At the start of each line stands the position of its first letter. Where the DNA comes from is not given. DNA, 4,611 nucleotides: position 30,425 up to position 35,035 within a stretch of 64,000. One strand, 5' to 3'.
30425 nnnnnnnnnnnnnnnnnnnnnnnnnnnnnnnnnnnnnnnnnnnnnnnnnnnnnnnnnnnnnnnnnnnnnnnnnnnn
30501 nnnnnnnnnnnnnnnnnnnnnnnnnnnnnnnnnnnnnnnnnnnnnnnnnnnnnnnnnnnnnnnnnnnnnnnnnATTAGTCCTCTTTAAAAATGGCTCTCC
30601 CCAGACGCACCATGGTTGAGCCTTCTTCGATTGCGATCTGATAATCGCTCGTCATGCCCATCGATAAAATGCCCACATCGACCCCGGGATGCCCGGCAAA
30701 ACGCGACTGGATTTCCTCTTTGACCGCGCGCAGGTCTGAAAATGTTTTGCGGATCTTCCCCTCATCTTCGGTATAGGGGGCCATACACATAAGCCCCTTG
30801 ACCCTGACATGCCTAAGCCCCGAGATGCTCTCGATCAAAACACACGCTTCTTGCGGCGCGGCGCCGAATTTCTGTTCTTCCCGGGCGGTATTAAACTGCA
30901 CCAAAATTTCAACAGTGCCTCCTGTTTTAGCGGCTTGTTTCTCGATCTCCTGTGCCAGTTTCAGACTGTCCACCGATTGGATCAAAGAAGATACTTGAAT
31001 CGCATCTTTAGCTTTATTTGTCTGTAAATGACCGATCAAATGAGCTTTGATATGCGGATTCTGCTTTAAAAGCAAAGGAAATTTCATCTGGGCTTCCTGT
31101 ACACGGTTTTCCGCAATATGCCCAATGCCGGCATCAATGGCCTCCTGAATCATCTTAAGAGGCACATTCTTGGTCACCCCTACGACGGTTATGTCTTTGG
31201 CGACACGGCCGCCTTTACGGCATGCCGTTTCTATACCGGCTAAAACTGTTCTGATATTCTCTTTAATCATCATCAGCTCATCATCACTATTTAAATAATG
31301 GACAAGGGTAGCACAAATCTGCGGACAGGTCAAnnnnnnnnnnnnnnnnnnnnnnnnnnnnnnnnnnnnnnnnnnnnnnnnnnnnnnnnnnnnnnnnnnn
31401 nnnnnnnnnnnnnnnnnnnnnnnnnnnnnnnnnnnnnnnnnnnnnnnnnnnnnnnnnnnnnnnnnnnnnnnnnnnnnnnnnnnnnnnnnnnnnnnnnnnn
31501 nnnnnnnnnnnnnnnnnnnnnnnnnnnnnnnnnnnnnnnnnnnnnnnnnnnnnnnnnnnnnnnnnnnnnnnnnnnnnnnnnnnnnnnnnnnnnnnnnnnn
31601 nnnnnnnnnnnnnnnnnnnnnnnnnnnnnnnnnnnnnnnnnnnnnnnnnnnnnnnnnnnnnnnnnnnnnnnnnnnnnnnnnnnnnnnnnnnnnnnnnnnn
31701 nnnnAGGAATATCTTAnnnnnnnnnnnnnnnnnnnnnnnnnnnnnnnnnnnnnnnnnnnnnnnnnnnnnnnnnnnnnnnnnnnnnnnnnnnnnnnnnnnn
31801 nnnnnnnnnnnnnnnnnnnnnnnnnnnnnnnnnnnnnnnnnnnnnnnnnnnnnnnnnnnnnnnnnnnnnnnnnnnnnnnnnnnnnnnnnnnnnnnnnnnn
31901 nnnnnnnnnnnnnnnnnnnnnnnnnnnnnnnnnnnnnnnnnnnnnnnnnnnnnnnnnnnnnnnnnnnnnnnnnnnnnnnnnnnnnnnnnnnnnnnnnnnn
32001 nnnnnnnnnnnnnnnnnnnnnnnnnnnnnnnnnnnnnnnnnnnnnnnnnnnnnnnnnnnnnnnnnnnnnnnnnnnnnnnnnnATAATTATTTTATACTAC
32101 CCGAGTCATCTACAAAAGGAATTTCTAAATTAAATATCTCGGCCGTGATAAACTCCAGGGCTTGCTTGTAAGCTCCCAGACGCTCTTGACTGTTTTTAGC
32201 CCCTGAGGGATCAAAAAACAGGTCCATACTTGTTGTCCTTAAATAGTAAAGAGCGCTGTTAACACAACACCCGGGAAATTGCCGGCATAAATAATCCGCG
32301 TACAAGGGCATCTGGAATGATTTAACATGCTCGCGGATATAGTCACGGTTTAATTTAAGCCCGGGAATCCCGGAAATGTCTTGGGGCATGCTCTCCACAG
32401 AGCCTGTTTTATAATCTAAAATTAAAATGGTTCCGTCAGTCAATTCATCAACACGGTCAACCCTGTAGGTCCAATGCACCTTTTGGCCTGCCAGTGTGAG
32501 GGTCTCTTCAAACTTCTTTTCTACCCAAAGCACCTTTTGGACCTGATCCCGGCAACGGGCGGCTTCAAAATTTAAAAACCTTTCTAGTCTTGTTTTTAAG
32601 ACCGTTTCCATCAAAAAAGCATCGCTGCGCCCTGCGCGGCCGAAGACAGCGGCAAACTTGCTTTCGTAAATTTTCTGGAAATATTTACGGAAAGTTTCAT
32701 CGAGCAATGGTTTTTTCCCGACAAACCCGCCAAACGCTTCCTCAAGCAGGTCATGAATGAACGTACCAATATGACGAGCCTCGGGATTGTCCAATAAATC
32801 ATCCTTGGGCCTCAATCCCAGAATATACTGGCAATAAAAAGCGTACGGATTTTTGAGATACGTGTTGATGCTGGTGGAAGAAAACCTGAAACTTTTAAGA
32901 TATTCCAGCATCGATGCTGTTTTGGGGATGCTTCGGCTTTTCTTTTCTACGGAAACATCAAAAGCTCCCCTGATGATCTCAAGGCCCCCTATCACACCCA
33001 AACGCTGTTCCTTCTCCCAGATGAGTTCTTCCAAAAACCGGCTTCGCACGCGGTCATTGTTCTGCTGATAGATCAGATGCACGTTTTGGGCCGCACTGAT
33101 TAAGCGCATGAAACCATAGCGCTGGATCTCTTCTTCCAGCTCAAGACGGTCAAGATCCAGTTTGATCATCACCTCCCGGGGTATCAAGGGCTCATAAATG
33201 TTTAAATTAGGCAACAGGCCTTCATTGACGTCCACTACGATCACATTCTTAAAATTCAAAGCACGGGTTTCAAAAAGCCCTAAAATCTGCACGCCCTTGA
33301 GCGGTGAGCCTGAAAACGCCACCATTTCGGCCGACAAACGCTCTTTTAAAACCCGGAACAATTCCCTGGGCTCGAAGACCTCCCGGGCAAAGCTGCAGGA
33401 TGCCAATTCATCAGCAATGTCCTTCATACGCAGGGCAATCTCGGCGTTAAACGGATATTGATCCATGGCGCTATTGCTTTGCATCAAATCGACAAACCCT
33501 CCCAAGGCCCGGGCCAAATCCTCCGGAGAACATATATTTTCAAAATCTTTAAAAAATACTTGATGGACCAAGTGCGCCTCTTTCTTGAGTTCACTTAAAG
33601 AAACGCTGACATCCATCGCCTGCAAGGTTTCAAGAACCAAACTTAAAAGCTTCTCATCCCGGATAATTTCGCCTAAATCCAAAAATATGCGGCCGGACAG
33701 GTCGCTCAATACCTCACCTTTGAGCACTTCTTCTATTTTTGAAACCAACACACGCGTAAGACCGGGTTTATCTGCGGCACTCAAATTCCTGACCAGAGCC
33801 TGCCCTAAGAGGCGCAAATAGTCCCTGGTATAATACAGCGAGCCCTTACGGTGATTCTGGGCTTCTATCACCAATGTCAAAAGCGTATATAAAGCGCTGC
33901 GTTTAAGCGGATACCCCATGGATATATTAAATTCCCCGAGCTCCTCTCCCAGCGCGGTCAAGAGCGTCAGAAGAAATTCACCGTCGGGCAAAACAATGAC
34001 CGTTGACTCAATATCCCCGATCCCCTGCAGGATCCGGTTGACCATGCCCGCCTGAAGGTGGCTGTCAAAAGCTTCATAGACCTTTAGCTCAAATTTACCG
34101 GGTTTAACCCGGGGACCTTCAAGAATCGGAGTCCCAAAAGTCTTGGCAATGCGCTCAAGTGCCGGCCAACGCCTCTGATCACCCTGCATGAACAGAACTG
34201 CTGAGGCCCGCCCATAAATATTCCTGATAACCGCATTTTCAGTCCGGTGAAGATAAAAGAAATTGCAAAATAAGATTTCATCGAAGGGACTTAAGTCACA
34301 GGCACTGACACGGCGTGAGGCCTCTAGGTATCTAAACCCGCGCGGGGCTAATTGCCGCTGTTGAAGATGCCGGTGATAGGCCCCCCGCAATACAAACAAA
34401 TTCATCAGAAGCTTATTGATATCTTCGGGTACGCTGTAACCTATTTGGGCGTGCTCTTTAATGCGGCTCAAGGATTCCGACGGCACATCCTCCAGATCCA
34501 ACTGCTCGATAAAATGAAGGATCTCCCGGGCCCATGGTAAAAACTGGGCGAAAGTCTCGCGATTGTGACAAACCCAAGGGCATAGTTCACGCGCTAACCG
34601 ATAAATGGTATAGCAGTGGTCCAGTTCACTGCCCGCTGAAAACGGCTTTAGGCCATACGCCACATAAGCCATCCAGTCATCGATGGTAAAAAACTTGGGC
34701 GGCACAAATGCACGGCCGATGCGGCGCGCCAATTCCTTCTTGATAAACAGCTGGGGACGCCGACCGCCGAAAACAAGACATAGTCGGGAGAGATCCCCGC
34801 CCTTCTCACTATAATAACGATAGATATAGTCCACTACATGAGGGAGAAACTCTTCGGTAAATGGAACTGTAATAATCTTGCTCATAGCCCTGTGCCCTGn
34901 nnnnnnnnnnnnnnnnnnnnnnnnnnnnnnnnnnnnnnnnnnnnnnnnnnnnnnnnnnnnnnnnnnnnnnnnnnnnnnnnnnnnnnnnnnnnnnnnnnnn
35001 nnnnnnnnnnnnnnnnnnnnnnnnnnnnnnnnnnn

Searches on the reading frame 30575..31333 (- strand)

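Call 47: search_protein_families(library=pfam, proteins=[window:30575-31333:-], max_evalue=0.0001)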
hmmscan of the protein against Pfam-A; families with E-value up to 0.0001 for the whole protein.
window:30575-31333:- (252 aa): 1 family
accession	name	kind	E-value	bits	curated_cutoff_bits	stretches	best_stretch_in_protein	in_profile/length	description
PF01168.26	Ala_racemase_N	-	2.9e-17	63.6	24.1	1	61-250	39-217/220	Alanine racemase, N-terminal domain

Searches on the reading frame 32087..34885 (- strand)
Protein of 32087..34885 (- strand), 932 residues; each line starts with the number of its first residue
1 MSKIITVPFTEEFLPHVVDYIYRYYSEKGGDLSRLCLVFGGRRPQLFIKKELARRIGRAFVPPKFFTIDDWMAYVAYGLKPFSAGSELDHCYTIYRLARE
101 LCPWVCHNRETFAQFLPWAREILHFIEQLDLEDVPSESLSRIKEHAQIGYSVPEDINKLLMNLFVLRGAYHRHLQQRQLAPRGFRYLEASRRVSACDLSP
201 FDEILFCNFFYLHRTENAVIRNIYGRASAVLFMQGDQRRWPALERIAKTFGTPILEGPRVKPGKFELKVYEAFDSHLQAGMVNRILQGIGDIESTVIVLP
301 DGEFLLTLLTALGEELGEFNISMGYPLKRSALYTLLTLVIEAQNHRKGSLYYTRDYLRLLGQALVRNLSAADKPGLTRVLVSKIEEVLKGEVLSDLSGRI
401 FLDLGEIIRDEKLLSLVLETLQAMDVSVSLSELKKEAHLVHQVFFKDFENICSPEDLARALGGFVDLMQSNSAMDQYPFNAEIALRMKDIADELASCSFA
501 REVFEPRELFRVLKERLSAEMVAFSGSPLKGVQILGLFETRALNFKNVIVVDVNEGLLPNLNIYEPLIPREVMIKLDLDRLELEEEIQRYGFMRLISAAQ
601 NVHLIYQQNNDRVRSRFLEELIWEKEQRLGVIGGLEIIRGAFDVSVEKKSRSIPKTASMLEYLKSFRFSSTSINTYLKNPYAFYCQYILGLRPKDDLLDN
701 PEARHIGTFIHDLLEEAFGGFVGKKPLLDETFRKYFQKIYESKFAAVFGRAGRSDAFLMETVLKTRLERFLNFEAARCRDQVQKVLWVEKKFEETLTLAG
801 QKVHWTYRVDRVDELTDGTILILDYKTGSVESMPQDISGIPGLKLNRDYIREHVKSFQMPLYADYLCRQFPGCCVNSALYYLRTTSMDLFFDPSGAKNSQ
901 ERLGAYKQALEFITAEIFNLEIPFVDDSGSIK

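Call 17: search_protein_families(library=pfam, proteins=[window:32087-34885:-], max_evalue=0.001)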
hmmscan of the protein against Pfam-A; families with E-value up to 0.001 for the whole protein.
window:32087-34885:- (932 aa): 1 family
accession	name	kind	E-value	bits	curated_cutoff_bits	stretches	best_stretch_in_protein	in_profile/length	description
PF12705.13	PDDEXK_1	-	1.1e-21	78.4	22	1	667-885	1-190/247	PD-(D/E)XK nuclease superfamily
